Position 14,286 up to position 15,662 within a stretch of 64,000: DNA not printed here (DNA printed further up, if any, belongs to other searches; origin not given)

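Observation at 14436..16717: Convergent CsaB-like pyruvyltransferase and WecB-like 2-epimerase: signature of a pyruvylated ManNAc-containing wall polymer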

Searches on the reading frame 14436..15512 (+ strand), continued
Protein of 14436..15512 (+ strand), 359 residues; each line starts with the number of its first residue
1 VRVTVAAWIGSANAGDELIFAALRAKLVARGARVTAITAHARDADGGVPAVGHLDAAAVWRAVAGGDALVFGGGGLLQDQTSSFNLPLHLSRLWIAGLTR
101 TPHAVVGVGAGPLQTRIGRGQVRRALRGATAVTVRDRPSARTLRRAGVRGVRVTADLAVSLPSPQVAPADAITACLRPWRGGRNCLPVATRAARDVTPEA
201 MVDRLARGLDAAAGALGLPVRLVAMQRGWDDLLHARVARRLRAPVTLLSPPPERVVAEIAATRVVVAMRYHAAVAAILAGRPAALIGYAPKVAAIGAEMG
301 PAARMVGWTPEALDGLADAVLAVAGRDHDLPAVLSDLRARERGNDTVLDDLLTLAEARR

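Call 33: search_protein_families(library=pfam, proteins=[L086:5037-6230:-, L086:6215-8056:-, L086:8096-9883:-, L086:11080-12081:+, L086:13369-14688:+], max_evalue=0.01)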
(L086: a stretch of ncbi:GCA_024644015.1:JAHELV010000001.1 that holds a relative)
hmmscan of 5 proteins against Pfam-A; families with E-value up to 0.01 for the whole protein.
L086:5037-6230:- (398 aa): 3 families
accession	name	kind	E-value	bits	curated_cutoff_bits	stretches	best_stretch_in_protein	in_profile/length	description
PF00188.32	CAP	-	3.1e-13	51.1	21.1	1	101-215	1-115/117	Cysteine-rich secretory protein family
PF00395.25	SLH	-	5.4e-13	49.1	20.8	2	294-329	5-44/44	S-layer homology domain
PF18602.6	Rap1a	-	1.4e-05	26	27.7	0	367-397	31-66/90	Rap1a immunity proteins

L086:6215-8056:- (614 aa): 2 families
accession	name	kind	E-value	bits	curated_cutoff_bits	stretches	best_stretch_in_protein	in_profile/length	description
PF00395.25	SLH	-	7e-18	64.8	20.8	2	563-600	3-43/44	S-layer homology domain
PF08486.15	SpoIID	-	8.6e-10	39.6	23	1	212-295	12-96/97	Stage II sporulation protein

L086:8096-9883:- (596 aa): 3 families
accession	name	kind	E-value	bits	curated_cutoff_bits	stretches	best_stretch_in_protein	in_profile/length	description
PF00082.27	Peptidase_S8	-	2.7e-54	184.9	21.8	1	163-407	3-288/288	Subtilase family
PF00395.25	SLH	-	1.4e-08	35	20.8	0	487-525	3-44/44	S-layer homology domain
PF18602.6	Rap1a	-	0.0028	18.6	27.7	0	443-473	29-64/90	Rap1a immunity proteins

L086:11080-12081:+ (334 aa): 1 family
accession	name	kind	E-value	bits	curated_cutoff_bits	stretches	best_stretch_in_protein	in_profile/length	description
PF03706.18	LPG_synthase_TM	-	5.9e-12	46.1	33.4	1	37-299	2-293/302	Lysylphosphatidylglycerol synthase TM region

L086:13369-14688:+ (440 aa): 1 family
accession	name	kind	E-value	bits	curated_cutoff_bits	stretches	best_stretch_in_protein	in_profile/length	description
PF13231.12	PMT_2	-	0.00013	22.7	26.1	1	101-246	15-158/160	Dolichyl-phosphate-mannose-protein mannosyltransferase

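Call 34: find_encoding_contigs(protein=P0011, flank=10000, max_places=1)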
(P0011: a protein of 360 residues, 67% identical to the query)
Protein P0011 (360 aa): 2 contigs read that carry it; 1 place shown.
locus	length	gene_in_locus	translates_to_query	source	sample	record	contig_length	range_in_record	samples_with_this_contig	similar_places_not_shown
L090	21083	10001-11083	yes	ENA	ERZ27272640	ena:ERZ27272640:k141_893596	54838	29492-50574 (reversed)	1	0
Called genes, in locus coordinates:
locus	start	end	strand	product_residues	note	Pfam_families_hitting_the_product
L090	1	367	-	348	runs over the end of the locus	PF01380:SIS, PF10432:bact-PGI_C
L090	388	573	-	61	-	PF03966:Trm112p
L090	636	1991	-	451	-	PF02878:PGM_PMM_I, PF02879:PGM_PMM_II, PF02880:PGM_PMM_III, PF00408:PGM_PMM_IV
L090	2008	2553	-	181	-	PF12005:DUF3499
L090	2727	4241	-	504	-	PF18986:DUF5719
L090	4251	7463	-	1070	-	PF00535:Glycos_transf_2 (weak), PF13641:Glyco_tranf_2_3, PF13632:Glyco_trans_2_3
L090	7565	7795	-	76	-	PF02467:Whib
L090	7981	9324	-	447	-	PF05496:RuvB_N, PF00158:Sigma54_activat (faint), PF01078:Mg_chelatase (faint), PF07728:AAA_5 (weak), PF13173:AAA_14 (weak), PF00004:AAA, PF16193:AAA_assoc_2, PF12002:MgsA_C, +4 more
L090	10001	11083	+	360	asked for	PF04230:PS_pyruv_trans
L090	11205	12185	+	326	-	PF03706:LPG_synthase_TM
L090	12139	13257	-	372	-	PF02350:Epimerase_2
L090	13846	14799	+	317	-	-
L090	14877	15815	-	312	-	PF00491:Arginase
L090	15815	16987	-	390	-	PF07969:Amidohydro_3 (weak), PF01979:Amidohydro_1, PF07969:Amidohydro_3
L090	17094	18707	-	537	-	PF17391:Urocanase_N, PF01175:Urocanase, PF17392:Urocanase_C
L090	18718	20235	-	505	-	PF00221:Lyase_aromatic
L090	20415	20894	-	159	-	PF13714:PEP_mutase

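Call 37: search_solved_structures(query=A1, max_evalue=1, show_alignments=2)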
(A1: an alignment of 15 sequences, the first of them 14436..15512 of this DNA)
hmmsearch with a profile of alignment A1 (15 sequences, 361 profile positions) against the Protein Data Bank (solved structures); distinct sequences matched with E-value up to 1: 2.
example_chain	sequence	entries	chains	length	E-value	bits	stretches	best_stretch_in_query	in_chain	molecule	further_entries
4jgb_A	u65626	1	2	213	0.013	17.9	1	25-139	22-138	Putative exported protein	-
5ax7_A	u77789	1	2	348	0.14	14.5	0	258-291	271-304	Pyruvyl transferase 1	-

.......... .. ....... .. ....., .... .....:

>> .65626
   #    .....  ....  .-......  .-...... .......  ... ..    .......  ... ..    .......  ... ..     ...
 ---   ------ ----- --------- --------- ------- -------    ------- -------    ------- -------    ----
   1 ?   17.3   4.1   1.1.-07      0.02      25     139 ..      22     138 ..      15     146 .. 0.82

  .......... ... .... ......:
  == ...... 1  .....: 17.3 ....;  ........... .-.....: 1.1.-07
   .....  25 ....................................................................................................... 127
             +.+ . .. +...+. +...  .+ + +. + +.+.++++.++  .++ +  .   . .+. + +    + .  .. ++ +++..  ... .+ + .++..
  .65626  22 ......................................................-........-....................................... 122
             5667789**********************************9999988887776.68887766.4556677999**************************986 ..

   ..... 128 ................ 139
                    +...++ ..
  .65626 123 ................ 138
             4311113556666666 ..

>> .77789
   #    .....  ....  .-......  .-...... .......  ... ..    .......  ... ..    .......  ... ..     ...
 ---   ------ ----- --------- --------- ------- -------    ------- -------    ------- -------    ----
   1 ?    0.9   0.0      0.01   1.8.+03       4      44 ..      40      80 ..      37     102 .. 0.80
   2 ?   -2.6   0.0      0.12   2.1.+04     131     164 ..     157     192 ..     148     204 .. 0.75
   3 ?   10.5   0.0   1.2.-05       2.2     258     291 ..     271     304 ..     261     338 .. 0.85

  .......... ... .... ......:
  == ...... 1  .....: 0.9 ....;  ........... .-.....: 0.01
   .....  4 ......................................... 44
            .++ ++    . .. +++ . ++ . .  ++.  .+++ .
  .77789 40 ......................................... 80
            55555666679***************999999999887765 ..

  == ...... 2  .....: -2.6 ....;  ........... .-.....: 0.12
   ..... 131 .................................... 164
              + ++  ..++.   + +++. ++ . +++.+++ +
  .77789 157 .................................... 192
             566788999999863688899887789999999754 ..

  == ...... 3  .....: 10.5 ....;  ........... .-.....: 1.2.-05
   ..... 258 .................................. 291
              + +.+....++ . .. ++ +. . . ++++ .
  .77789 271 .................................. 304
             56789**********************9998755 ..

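Call 40: search_protein_families(library=ncbifam, alignment_id=A1, max_evalue=10)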
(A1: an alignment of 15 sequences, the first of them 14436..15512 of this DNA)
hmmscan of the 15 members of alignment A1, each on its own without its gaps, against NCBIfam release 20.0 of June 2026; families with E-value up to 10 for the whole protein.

A. member 1, window:14436-15512:+ (359 aa): 2 families
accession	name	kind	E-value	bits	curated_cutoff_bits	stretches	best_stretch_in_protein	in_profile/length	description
TIGR03609.1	S_layer_CsaB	equivalog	2.2e-49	168.4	213.1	1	4-300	3-290/301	polysaccharide pyruvyl transferase CsaB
TIGR04006.1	wcaK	equivalog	0.21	10.3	727.1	1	259-334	325-397/426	colanic acid biosynthesis pyruvyl transferase WcaK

B. families by the number of members that match (of 15 scanned): 7 families
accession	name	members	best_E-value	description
TIGR03609.1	S_layer_CsaB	15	4e-78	polysaccharide pyruvyl transferase CsaB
TIGR04006.1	wcaK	6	1.4e-11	colanic acid biosynthesis pyruvyl transferase WcaK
NF007452.0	PRK10017.1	4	1.3e-12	colanic acid biosynthesis pyruvyl transferase WcaK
NF005717.0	PRK07533.1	1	0.0055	enoyl-ACP reductase FabI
TIGR00750.1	lao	1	0.046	methylmalonyl Co-A mutase-associated GTPase MeaB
TIGR00345.1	GET3_arsA_TRC40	1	0.3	TRC40/GET3/ArsA family transport-energizing ATPase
TIGR04291.1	arsen_driv_ArsA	1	0.3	arsenical pump-driving ATPase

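Call 42: search_protein_families(library=pfam, proteins=[L076:413-1570:+, L076:1523-3787:-, L076:3750-6650:+, L076:7342-8970:-, L076:8955-9875:+, L076:10897-12048:+, L076:11948-13009:-, L076:13790-14620:-, L076:15391-17361:-, L076:17366-18088:-], max_evalue=0.001)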
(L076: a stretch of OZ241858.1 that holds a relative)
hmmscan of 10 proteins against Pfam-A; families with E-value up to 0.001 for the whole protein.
L076:413-1570:+ (386 aa): 4 families
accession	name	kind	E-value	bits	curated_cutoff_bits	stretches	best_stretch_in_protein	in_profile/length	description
PF00535.33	Glycos_transf_2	-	5.8e-23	82.1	23.3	1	63-215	1-153/168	Glycosyl transferase family 2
PF13641.12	Glyco_tranf_2_3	-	1.1e-12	49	27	1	60-277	1-223/230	Glycosyltransferase like family 2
PF13506.12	Glyco_transf_21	-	2.1e-05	24.5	21.7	1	134-279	24-170/174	Glycosyl transferase family 21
PF13632.12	Glyco_trans_2_3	-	0.00078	19.7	27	0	154-334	12-183/198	Glycosyl transferase family group 2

L076:1523-3787:- (755 aa): 2 families
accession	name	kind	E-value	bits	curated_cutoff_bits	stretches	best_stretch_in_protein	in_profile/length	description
PF00395.25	SLH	-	2e-15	56.9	20.8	2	693-736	1-44/44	S-layer homology domain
PF08486.15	SpoIID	-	5.4e-11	43.4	23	1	283-391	7-97/97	Stage II sporulation protein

L076:3750-6650:+ (967 aa): 4 families
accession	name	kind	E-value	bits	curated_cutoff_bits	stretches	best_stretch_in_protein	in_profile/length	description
PF00535.33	Glycos_transf_2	-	2.5e-24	86.6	23.3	2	36-153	1-119/168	Glycosyl transferase family 2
PF10111.15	Glyco_tranf_2_2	-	1.4e-08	35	27.3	1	37-126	2-95/276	Glycosyltransferase like family 2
PF13641.12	Glyco_tranf_2_3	-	1.9e-08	35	27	1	35-264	3-216/230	Glycosyltransferase like family 2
PF02709.20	Glyco_transf_7C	-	2.9e-08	33.7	23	1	206-246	20-60/78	N-terminal domain of galactosyltransferase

L076:7342-8970:- (543 aa): 0 families

L076:8955-9875:+ (307 aa): 2 families
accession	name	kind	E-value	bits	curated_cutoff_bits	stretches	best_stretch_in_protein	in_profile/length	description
PF00535.33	Glycos_transf_2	-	4.7e-24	85.7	23.3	1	10-169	1-167/168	Glycosyl transferase family 2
PF10111.15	Glyco_tranf_2_2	-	4.8e-06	26.7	27.3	1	10-104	1-99/276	Glycosyltransferase like family 2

L076:10897-12048:+ (384 aa): 1 family
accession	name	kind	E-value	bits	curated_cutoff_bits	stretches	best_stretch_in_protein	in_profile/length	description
PF03706.18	LPG_synthase_TM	-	2.7e-11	43.9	33.4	1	71-329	5-284/302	Lysylphosphatidylglycerol synthase TM region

L076:11948-13009:- (354 aa): 1 family
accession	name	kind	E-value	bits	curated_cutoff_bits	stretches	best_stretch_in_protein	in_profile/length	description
PF02350.25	Epimerase_2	-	1.9e-45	155.7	30.6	1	24-323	6-312/347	UDP-N-acetylglucosamine 2-epimerase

L076:13790-14620:- (277 aa): 1 family
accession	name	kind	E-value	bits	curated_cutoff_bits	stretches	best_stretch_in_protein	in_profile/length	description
PF01061.29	ABC2_membrane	-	2.1e-05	24.6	26.9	1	32-236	6-208/211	ABC-2 type transporter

L076:15391-17361:- (657 aa): 4 families
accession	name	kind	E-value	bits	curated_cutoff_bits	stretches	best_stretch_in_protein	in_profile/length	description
PF00456.26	Transketolase_N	-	1.4e-120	402.7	22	1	13-327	3-322/334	Transketolase, thiamine diphosphate binding domain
PF02779.29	Transket_pyr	-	9.3e-48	162.6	27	1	352-521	3-173/174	Transketolase, pyrimidine binding domain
PF22613.1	Transketolase_C_1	-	3.2e-31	108.3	27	1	535-642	1-113/113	Transketolase-like TK C-terminal domain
PF02780.25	Transketolase_C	-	1e-07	32.3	25.9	1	536-583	3-51/124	Transketolase, C-terminal domain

L076:17366-18088:- (241 aa): 4 families
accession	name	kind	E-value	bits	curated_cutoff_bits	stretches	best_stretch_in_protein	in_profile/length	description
PF08534.16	Redoxin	-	3.6e-10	40.3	26.6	1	120-225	27-136/148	Redoxin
PF13098.12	Thioredoxin_2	-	1.9e-06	28.6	27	1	120-233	4-103/104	Thioredoxin-like domain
PF00578.27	AhpC-TSA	-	4.2e-06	27.1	26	1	123-218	27-122/124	AhpC/TSA family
PF13905.12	Thioredoxin_8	-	5.2e-05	24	27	1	125-217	5-94/94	Thioredoxin-like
